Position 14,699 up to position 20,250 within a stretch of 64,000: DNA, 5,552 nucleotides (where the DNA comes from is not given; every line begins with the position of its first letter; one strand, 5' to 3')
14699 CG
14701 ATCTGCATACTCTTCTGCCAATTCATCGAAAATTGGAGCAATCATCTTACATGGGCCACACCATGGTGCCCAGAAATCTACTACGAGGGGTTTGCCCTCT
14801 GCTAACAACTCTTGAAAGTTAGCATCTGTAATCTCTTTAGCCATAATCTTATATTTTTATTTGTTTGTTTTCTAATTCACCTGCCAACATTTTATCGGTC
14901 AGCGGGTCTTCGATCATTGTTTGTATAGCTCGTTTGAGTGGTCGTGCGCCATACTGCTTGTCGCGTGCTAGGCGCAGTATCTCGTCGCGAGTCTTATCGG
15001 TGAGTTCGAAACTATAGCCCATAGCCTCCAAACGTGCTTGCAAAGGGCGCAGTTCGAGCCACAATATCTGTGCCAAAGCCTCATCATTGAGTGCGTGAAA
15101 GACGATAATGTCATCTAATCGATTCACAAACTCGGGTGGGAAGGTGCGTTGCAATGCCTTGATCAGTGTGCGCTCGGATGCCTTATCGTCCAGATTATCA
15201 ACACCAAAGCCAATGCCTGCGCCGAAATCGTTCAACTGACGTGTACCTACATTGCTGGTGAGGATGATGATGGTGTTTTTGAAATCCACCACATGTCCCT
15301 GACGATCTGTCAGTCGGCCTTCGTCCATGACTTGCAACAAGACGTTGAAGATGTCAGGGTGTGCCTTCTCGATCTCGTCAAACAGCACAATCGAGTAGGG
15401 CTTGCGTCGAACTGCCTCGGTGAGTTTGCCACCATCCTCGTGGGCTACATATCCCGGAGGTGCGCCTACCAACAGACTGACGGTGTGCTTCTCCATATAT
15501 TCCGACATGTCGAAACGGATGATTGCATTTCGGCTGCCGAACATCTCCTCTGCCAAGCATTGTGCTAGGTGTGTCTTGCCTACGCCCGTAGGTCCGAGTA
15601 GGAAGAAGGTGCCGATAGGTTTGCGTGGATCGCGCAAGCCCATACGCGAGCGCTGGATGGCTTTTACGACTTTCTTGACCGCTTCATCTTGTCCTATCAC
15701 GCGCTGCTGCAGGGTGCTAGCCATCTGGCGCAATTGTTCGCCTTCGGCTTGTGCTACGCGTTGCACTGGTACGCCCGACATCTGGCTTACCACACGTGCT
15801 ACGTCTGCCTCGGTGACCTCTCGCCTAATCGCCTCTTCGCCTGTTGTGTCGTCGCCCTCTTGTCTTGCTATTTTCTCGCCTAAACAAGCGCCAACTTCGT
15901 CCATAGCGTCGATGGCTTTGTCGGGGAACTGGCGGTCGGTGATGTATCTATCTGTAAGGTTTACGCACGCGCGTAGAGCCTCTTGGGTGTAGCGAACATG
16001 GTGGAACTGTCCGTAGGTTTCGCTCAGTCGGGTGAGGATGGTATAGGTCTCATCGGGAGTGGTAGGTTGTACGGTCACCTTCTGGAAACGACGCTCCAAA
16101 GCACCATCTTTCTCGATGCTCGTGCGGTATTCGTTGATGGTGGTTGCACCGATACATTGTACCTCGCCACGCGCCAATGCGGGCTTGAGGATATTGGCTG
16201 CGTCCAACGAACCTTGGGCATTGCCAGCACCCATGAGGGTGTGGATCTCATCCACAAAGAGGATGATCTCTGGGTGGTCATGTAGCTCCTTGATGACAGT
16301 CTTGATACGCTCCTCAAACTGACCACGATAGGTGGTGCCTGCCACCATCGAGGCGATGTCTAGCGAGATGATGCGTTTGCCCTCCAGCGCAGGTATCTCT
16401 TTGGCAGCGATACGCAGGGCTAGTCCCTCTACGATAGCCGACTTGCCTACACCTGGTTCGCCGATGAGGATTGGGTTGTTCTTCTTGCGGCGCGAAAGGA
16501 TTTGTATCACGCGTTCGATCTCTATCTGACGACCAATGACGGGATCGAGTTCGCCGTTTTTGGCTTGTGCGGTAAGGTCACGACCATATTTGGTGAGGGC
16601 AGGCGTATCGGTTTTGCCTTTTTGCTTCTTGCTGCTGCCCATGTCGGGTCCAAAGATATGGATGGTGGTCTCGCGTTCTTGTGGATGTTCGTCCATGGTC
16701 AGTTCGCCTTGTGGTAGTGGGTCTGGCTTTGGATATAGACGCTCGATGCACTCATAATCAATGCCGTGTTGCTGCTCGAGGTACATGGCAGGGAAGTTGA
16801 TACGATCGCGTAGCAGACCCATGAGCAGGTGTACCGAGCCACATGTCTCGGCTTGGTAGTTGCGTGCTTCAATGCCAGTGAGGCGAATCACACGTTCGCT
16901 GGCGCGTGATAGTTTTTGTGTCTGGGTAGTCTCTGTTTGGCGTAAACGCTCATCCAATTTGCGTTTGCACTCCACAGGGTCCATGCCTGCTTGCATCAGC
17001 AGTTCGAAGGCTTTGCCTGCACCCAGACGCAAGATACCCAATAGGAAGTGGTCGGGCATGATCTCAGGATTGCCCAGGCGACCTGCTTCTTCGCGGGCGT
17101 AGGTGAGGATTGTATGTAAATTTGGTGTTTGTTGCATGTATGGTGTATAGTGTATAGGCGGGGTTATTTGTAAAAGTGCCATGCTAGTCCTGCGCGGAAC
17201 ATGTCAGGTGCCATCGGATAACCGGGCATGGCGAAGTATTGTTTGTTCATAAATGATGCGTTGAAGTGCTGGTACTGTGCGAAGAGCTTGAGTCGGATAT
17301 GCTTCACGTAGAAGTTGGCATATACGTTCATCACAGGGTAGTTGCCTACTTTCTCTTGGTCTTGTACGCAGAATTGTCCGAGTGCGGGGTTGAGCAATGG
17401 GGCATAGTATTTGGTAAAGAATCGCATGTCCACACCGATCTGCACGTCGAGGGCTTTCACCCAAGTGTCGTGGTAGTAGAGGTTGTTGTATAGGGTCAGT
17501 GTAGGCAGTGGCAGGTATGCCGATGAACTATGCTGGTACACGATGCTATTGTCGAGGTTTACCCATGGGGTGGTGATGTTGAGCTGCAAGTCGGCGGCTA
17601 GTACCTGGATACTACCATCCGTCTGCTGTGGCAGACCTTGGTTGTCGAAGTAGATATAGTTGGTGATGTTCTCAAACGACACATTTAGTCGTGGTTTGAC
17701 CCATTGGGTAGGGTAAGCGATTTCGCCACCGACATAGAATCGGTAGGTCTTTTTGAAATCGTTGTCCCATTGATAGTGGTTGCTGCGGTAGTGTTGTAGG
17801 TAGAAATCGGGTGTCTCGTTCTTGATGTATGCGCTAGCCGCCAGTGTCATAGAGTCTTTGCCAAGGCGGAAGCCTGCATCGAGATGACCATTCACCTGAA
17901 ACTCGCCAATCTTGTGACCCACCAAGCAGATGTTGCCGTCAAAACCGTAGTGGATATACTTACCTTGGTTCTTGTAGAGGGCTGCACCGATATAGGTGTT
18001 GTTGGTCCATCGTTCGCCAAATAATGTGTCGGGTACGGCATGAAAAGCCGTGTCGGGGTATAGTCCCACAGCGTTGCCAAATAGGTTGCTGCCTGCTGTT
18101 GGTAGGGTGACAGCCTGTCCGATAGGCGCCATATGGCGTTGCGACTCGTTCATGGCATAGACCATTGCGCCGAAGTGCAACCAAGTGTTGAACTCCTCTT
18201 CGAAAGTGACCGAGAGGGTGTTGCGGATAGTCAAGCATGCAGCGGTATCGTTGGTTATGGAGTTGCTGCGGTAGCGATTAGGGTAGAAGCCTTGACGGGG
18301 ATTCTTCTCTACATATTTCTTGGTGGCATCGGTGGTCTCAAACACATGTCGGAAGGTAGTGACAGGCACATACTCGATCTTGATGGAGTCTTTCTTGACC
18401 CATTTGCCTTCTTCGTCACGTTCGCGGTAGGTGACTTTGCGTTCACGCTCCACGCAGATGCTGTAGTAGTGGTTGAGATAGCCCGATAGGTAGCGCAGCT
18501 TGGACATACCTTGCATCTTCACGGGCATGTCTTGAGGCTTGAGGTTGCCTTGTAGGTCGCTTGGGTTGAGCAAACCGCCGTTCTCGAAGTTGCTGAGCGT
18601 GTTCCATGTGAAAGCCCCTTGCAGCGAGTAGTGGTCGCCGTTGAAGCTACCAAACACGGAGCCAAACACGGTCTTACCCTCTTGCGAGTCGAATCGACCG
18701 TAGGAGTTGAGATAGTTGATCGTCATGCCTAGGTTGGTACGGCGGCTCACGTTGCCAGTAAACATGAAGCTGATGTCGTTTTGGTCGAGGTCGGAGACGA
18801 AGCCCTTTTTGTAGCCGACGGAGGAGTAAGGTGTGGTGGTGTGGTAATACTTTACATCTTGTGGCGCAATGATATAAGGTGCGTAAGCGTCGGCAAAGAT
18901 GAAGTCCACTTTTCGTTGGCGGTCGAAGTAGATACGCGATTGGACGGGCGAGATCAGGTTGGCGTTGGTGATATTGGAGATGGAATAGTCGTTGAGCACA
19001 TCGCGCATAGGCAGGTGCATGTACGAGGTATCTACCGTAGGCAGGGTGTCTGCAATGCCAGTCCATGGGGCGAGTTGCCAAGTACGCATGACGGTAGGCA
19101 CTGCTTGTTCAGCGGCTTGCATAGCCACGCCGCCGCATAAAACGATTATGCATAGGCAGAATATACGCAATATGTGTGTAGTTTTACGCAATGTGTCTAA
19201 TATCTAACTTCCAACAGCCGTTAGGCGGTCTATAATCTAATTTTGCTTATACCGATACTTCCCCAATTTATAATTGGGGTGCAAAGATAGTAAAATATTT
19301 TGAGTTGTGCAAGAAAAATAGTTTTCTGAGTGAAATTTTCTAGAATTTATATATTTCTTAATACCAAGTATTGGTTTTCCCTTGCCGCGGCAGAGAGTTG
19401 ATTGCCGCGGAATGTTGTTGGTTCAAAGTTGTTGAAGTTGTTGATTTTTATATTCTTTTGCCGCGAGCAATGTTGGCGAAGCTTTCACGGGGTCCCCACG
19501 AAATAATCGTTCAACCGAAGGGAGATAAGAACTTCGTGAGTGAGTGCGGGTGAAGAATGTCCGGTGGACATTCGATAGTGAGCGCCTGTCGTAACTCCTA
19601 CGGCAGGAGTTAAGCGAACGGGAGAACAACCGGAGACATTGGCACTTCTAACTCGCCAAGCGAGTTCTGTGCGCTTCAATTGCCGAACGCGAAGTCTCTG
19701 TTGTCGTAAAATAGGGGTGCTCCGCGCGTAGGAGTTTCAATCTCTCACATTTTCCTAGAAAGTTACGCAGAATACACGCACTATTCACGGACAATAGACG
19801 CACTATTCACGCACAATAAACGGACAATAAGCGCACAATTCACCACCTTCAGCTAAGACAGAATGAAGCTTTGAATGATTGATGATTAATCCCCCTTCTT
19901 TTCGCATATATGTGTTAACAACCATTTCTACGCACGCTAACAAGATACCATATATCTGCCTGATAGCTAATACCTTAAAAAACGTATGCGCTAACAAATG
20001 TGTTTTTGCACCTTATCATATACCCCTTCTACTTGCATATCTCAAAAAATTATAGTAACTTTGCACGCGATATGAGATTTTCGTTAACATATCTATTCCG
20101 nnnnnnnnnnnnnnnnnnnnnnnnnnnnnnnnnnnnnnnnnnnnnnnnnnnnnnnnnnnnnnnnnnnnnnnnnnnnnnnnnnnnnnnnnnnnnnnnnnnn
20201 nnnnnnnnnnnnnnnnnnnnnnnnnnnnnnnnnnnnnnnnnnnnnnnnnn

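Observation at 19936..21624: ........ motif in spaced pairs upstream of both island promoters (candidate operator of the island regulator)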

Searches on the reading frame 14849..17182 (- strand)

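Call 6: search_protein_families(library=pfam, proteins=[window:14849-17182:-], max_evalue=0.01)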
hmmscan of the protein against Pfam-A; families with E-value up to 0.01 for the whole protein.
window:14849-17182:- (777 aa): 32 families (the best 25 are shown)
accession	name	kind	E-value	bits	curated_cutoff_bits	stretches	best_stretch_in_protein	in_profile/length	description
PF07724.20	AAA_2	-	5.8e-66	222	27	1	521-692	1-166/166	AAA domain (Cdc48 subfamily)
PF00004.35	AAA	-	7.9e-23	81.8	21.2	2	238-349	2-110/131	ATPase family associated with various cellular activities (AAA)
PF17871.7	AAA_lid_9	-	5.5e-22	78.1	22.8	1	376-443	2-69/104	AAA lid domain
PF10431.15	ClpB_D2-small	-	1.8e-19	70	21.9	1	698-774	1-78/81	C-terminal, D2-small domain, of ClpB protein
PF07728.20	AAA_5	-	4e-18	66.2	22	1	526-652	2-130/139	AAA domain (dynein-related subfamily)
PF13191.12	AAA_16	-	7.6e-12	46.5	32.6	2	215-303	2-85/167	AAA ATPase domain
PF13401.12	AAA_22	-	2.9e-09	37.8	27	1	233-325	4-97/130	AAA domain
PF00158.32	Sigma54_activat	-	2.3e-08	34.3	20.2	1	496-626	2-124/168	Sigma-54 interaction domain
PF20720.3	nSTAND3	-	1.5e-07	31.7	27.2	0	224-262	9-45/155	Novel STAND NTPase 3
PF02861.25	Clp_N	-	2.1e-07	31.5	20.7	1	29-78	1-50/53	Clp amino terminal domain, pathogenicity island component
PF01695.23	IstB_IS21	-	1.9e-06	28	24.1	1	527-548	96-117/238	IstB-like ATP binding protein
PF20030.5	bpMoxR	-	2.6e-06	27.1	27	0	525-629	33-129/205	MoxR domain in the MoxR-vWA-beta-propeller ternary systems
PF13173.12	AAA_14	-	1.2e-05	25.8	27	1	527-622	6-88/129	AAA domain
PF05729.18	NACHT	-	1.5e-05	25.3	26.7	0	238-274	4-40/167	NACHT domain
PF05621.17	TniB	-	1.7e-05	24.8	22.4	0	280-372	95-185/189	Bacterial TniB protein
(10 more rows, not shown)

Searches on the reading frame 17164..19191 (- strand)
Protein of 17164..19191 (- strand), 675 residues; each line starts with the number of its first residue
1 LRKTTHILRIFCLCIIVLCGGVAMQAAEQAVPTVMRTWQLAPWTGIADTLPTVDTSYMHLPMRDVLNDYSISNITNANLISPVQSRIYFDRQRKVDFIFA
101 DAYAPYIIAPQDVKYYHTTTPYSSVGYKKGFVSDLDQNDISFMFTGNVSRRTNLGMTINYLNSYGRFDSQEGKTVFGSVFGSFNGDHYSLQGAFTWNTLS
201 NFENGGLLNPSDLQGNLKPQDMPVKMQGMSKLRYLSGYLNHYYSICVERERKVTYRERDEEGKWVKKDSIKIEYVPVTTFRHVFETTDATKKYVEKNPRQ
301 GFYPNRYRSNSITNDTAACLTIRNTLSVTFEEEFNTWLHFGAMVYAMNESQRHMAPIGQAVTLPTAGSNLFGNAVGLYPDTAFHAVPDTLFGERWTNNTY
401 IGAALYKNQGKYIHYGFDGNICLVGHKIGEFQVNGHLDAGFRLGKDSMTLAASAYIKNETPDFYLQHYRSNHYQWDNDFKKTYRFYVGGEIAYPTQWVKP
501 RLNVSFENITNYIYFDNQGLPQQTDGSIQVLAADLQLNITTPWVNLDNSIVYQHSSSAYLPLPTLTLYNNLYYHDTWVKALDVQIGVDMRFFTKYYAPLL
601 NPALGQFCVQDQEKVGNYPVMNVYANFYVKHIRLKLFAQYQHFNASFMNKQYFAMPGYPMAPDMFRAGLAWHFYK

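Call 6: search_protein_families(library=pfam, proteins=[window:17164-19191:-], max_evalue=0.01)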
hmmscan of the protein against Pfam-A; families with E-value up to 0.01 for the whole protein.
window:17164-19191:- (675 aa): 1 family
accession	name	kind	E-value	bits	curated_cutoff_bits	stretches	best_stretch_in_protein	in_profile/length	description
PF14121.12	Porin_10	-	1.9e-149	499.6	27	1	50-674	15-596/597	Putative porin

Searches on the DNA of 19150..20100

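Call 68: search_rna_families(source=window, start=19150, end=20100, threshold=evalue, max_evalue=1)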
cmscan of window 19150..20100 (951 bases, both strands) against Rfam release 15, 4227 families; matches with E-value up to 1: 0.
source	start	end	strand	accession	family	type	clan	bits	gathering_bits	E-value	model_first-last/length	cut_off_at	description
